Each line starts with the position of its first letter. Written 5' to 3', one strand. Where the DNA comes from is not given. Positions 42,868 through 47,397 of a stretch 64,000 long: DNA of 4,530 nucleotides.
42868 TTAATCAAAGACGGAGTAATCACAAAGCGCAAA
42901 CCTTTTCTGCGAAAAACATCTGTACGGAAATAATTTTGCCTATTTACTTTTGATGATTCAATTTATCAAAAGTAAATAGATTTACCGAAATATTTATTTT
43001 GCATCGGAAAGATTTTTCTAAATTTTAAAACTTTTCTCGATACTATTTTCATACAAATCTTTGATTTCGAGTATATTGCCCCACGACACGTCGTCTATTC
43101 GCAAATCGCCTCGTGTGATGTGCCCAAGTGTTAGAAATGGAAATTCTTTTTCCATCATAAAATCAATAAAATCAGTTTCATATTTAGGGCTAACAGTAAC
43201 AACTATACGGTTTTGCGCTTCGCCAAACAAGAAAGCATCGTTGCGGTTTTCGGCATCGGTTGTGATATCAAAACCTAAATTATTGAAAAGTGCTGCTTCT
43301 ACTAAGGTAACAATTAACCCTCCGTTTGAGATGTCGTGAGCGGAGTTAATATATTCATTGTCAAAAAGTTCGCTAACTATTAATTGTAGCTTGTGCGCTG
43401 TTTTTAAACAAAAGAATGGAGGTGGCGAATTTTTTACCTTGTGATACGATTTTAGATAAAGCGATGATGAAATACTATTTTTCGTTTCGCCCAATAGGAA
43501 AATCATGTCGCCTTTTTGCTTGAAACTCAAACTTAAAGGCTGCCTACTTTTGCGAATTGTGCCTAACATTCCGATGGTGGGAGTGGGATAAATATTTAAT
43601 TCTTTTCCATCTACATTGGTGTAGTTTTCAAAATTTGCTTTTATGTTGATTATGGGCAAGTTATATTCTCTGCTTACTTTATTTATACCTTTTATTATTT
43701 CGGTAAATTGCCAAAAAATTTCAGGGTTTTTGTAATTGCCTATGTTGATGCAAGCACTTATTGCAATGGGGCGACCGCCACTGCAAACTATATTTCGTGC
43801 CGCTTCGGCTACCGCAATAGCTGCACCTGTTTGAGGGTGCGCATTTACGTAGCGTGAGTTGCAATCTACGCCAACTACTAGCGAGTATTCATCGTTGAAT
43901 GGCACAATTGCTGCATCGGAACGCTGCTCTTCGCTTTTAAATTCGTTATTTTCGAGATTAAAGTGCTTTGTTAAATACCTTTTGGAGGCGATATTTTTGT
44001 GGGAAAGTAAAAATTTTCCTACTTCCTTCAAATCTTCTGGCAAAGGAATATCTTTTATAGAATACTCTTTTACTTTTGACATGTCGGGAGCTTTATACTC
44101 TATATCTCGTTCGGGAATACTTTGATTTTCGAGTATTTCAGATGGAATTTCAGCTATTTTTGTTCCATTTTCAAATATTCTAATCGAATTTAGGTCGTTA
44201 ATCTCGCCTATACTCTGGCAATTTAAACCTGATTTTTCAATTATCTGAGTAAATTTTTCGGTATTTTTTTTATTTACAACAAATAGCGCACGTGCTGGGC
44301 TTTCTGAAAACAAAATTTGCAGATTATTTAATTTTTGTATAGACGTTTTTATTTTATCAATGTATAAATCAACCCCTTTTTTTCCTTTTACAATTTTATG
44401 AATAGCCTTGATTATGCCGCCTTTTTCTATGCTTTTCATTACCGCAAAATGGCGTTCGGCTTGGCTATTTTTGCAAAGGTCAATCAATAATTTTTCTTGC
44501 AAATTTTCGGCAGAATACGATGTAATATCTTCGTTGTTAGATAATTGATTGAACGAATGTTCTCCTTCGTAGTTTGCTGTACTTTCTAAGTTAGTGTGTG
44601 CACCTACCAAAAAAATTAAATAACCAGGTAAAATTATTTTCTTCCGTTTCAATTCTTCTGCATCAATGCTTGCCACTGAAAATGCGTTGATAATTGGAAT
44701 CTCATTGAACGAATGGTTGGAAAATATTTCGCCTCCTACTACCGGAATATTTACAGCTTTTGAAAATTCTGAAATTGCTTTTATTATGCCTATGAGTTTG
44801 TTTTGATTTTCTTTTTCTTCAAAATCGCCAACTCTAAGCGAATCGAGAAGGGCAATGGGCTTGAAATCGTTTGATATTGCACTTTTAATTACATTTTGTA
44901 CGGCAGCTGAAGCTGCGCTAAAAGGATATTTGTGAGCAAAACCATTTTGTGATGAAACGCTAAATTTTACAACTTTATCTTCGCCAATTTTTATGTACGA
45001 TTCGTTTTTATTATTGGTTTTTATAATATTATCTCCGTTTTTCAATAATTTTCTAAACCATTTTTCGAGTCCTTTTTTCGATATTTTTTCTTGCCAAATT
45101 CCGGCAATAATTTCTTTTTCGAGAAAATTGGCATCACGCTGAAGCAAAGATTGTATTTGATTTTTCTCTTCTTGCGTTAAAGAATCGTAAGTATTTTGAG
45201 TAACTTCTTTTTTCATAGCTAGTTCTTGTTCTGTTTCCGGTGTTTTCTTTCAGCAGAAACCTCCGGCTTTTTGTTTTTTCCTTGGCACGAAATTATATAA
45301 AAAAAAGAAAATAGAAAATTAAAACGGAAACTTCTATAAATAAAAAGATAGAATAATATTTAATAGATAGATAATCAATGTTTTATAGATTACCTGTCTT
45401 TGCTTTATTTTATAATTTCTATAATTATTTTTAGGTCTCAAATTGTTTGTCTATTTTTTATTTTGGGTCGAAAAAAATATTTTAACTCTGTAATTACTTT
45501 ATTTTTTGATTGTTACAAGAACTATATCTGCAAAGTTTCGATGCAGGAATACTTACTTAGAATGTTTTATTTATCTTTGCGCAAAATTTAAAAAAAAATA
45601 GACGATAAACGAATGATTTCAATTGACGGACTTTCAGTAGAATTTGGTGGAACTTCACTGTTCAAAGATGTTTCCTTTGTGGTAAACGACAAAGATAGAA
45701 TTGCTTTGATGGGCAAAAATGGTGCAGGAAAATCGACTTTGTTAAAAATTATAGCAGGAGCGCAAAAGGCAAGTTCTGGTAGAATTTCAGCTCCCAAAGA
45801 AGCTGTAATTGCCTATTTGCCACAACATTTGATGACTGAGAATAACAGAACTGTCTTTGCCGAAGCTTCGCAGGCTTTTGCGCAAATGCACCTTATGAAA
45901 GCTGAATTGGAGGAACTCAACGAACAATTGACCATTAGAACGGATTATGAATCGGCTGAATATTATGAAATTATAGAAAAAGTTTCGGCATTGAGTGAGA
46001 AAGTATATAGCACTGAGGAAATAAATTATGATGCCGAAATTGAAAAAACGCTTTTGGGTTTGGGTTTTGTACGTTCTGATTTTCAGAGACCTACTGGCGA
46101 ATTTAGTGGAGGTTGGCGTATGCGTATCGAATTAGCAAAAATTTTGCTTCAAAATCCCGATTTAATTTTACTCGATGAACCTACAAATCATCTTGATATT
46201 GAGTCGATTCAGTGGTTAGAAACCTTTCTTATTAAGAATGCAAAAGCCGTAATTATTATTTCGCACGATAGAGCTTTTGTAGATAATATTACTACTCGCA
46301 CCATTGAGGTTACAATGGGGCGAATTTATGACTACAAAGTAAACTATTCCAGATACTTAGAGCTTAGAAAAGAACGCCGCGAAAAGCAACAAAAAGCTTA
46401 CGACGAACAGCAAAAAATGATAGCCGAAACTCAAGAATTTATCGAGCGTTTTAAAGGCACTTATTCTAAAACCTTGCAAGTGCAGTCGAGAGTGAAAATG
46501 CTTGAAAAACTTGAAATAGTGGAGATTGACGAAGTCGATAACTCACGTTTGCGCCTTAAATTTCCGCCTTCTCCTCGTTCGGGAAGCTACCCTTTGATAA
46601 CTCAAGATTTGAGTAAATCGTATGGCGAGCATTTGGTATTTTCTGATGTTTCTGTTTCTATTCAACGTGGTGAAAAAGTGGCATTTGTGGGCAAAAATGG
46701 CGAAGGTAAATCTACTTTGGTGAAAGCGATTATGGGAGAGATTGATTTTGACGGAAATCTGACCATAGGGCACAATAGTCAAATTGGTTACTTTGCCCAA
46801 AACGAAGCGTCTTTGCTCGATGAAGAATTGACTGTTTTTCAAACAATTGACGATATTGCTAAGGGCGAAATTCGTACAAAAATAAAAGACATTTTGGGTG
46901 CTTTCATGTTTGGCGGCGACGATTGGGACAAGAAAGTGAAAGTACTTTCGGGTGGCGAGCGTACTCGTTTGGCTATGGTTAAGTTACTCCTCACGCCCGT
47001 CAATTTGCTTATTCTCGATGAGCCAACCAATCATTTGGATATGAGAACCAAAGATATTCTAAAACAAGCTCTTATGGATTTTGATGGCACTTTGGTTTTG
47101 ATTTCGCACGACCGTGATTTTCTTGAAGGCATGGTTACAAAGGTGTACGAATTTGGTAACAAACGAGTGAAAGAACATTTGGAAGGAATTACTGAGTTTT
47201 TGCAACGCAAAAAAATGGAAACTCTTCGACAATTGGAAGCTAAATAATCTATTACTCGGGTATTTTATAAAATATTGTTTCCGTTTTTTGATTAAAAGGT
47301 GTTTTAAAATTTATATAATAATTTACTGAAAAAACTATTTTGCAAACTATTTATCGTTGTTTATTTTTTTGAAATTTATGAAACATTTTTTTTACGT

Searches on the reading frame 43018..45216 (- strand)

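Call 10: search_protein_families(library=pfam, proteins=[window:43018-45216:-], max_evalue=0.001)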
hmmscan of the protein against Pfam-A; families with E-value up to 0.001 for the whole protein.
window:43018-45216:- (732 aa): 2 families
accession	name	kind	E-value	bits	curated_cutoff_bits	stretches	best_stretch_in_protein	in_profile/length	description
PF00586.29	AIRS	-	5.3e-29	101.3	24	2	433-553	2-111/112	AIR synthase related protein, N-terminal domain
PF02769.27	AIRS_C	-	1.1e-25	91.1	23.1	2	222-345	26-151/156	AIR synthase related protein, C-terminal domain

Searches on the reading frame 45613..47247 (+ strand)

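Call 10: search_protein_families(library=pfam, proteins=[window:45613-47247:+], max_evalue=0.001)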
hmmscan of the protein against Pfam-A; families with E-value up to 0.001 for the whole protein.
window:45613-47247:+ (544 aa): 18 families
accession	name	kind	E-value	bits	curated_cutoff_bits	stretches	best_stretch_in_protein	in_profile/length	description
PF00005.33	ABC_tran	-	6.5e-50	169.7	25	2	17-192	1-137/137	ABC transporter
PF12848.13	ABC_tran_Xtn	-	1.2e-24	86.6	25.9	1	231-313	1-83/85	ABC transporter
PF13304.12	AAA_21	-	7.2e-12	46.4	27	0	31-51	3-23/304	AAA domain, putative AbiEii toxin, Type IV TA system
PF02463.25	SMC_N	-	8.6e-12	45.4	40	1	27-235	24-213/220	RecF/RecN/SMC N terminal domain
PF13555.12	AAA_29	-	1.4e-09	38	27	0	343-374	12-43/61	P-loop containing region of AAA domain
PF03193.22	RsgA_GTPase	-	2.3e-07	31.2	30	0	26-60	106-139/174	RsgA GTPase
PF13175.12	AAA_15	-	5.9e-07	29.9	32.1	0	27-312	23-287/374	AAA ATPase domain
PF00004.35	AAA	-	4.9e-06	27.5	21.2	0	31-63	2-34/131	ATPase family associated with various cellular activities (AAA)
PF01926.29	MMR_HSR1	-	6.6e-06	26.7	21.9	0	29-55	1-26/113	50S ribosome-binding GTPase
PF05729.18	NACHT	-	1.3e-05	25.5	26.7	0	29-78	2-49/167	NACHT domain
PF00350.29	Dynamin_N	-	2.1e-05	25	27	0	30-190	1-109/168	Dynamin family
PF02367.23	TsaE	-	2.6e-05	24.6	26.6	0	23-61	17-54/128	Threonylcarbamoyl adenosine biosynthesis protein TsaE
PF13521.12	AAA_28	-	0.00024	21.8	27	0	29-98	1-66/164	AAA domain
PF13401.12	AAA_22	-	0.00059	20.6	27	0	30-108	8-64/130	AAA domain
PF19263.5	DUF5906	-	0.0006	20.9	27.6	0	358-406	1-49/114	Family of unknown function (DUF5906)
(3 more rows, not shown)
